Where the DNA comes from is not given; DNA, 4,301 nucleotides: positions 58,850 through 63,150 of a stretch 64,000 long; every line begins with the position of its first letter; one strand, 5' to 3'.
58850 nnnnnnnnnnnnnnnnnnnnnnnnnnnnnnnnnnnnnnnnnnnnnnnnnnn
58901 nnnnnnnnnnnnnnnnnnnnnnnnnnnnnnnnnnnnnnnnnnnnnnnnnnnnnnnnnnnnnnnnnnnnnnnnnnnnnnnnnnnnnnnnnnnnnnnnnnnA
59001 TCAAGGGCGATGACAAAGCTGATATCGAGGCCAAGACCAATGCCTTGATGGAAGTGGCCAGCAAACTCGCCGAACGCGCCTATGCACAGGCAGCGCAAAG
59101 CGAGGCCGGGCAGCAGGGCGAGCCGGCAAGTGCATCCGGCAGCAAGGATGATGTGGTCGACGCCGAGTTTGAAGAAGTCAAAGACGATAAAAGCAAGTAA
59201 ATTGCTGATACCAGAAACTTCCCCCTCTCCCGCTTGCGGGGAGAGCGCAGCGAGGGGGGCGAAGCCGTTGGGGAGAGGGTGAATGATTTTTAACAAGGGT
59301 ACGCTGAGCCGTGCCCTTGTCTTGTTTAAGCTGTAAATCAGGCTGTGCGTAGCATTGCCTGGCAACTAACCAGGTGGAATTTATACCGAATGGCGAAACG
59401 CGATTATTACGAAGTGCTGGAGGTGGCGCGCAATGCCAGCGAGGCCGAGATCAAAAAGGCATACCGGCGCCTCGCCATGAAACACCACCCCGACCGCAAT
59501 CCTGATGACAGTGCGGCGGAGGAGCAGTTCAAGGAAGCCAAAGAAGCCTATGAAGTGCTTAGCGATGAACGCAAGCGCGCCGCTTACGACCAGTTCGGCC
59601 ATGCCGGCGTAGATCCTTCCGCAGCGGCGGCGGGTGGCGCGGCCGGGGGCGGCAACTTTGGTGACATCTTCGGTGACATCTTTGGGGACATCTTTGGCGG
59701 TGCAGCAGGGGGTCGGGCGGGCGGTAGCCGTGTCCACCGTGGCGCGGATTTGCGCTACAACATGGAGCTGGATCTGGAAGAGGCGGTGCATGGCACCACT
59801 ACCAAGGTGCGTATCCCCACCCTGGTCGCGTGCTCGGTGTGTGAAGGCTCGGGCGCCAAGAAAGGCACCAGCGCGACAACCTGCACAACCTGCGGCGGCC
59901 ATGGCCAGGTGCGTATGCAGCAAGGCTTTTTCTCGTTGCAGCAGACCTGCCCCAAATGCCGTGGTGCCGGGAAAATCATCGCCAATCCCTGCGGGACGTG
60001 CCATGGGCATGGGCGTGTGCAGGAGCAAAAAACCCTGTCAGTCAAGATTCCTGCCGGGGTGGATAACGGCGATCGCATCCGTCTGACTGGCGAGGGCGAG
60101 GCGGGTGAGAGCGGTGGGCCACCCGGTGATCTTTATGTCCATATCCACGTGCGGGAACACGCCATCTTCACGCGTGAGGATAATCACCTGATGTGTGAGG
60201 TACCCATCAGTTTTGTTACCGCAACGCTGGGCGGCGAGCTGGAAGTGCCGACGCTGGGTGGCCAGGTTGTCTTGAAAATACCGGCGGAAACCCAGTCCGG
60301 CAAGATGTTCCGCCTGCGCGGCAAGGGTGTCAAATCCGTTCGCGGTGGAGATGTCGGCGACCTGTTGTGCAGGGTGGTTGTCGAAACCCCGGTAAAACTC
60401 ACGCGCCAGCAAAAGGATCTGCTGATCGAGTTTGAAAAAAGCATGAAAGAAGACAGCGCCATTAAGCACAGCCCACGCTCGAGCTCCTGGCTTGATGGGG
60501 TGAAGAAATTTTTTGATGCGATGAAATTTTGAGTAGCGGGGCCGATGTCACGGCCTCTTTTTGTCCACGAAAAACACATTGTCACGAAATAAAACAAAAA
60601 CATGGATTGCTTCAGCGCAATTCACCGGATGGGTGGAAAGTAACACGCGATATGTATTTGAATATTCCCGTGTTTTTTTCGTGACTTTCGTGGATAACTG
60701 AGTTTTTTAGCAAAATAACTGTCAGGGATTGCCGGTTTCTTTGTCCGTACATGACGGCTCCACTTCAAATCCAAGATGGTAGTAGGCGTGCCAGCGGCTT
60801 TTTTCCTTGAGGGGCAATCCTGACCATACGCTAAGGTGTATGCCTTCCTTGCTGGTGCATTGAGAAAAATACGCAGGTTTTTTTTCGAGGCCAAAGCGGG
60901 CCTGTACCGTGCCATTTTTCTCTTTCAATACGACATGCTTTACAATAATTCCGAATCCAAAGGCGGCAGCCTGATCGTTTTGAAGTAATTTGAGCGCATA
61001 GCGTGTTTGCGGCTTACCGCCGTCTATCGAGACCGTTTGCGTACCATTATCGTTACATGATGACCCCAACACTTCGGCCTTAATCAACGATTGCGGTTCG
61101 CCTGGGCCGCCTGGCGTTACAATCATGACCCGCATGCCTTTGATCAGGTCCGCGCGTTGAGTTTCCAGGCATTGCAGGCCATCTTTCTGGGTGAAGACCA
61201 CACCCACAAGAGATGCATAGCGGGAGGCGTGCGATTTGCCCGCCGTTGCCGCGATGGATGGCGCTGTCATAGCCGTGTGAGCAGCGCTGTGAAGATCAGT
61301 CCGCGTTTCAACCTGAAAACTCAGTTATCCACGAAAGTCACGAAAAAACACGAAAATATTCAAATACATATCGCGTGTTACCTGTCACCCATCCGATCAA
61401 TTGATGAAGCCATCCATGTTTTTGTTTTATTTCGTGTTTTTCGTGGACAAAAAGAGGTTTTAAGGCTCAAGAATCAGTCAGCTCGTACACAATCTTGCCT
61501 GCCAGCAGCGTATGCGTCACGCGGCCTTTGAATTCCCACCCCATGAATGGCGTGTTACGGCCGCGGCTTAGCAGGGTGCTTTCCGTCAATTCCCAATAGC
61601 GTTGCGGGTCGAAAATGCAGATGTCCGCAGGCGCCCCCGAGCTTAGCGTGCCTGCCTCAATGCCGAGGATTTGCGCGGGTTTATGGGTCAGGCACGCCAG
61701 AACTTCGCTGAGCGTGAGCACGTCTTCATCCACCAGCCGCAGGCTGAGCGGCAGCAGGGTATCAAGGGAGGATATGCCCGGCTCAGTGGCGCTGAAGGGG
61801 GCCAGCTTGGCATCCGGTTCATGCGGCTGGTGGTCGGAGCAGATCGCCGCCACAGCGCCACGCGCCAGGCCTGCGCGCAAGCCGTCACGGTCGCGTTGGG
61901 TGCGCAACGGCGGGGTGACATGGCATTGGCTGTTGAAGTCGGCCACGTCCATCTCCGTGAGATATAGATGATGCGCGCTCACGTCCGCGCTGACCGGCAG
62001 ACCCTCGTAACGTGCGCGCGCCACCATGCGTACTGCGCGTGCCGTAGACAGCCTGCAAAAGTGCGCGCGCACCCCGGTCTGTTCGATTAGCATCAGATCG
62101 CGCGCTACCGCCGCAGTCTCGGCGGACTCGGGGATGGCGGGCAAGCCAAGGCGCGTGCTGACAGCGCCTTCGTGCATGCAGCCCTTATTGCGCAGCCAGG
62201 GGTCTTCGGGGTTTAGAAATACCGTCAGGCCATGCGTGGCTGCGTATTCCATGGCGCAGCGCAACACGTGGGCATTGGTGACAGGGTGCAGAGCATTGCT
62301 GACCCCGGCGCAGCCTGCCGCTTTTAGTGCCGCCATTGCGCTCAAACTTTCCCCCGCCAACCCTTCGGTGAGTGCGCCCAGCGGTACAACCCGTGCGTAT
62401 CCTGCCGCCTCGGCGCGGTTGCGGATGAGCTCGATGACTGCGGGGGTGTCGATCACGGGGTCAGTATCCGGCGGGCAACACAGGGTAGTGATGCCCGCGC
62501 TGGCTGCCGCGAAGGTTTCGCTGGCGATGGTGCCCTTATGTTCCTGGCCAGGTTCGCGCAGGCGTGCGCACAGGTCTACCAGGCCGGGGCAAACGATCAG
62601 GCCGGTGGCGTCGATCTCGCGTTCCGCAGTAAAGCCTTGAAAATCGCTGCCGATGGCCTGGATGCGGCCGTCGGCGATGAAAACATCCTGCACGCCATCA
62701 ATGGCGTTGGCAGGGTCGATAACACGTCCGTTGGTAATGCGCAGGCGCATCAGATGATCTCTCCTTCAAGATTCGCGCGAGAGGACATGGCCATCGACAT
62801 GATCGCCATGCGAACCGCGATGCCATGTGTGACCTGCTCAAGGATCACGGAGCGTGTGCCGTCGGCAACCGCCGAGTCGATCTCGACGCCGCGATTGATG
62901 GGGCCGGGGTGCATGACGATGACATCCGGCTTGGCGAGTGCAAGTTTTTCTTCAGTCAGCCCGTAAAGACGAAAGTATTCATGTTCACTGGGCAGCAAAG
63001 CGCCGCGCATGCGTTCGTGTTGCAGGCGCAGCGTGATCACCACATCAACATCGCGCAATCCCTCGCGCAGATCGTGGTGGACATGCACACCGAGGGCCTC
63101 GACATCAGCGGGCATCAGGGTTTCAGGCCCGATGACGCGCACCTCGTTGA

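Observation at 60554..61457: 904-bp cassette: one orphan ORF bracketed by roughly 150-bp inverted repeats between dnaJ and pyrC'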

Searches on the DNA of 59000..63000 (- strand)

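Call 9: search_rna_families(source=window, start=59000, end=63000, threshold=evalue, max_evalue=1)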
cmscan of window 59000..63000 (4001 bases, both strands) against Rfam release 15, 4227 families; matches with E-value up to 1: 0.
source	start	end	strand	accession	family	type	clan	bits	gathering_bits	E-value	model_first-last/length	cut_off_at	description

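Call 69: search_dna_similar(query=window:61312-61466:-, collection=plasmids, mode=distant, max_evalue=0.001, max_rows=20)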
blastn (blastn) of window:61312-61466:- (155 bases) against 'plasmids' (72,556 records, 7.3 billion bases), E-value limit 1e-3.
No match.

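Call 70: search_dna_similar(query=window:61312-61466:-, collection=phages, mode=distant, max_evalue=0.001, max_rows=10)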
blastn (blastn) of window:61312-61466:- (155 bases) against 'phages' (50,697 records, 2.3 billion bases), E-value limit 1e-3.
No match.
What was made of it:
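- Tried and rejected: BLASTN of an arm against plasmid and phage collections found nothing (calls 69, 70).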
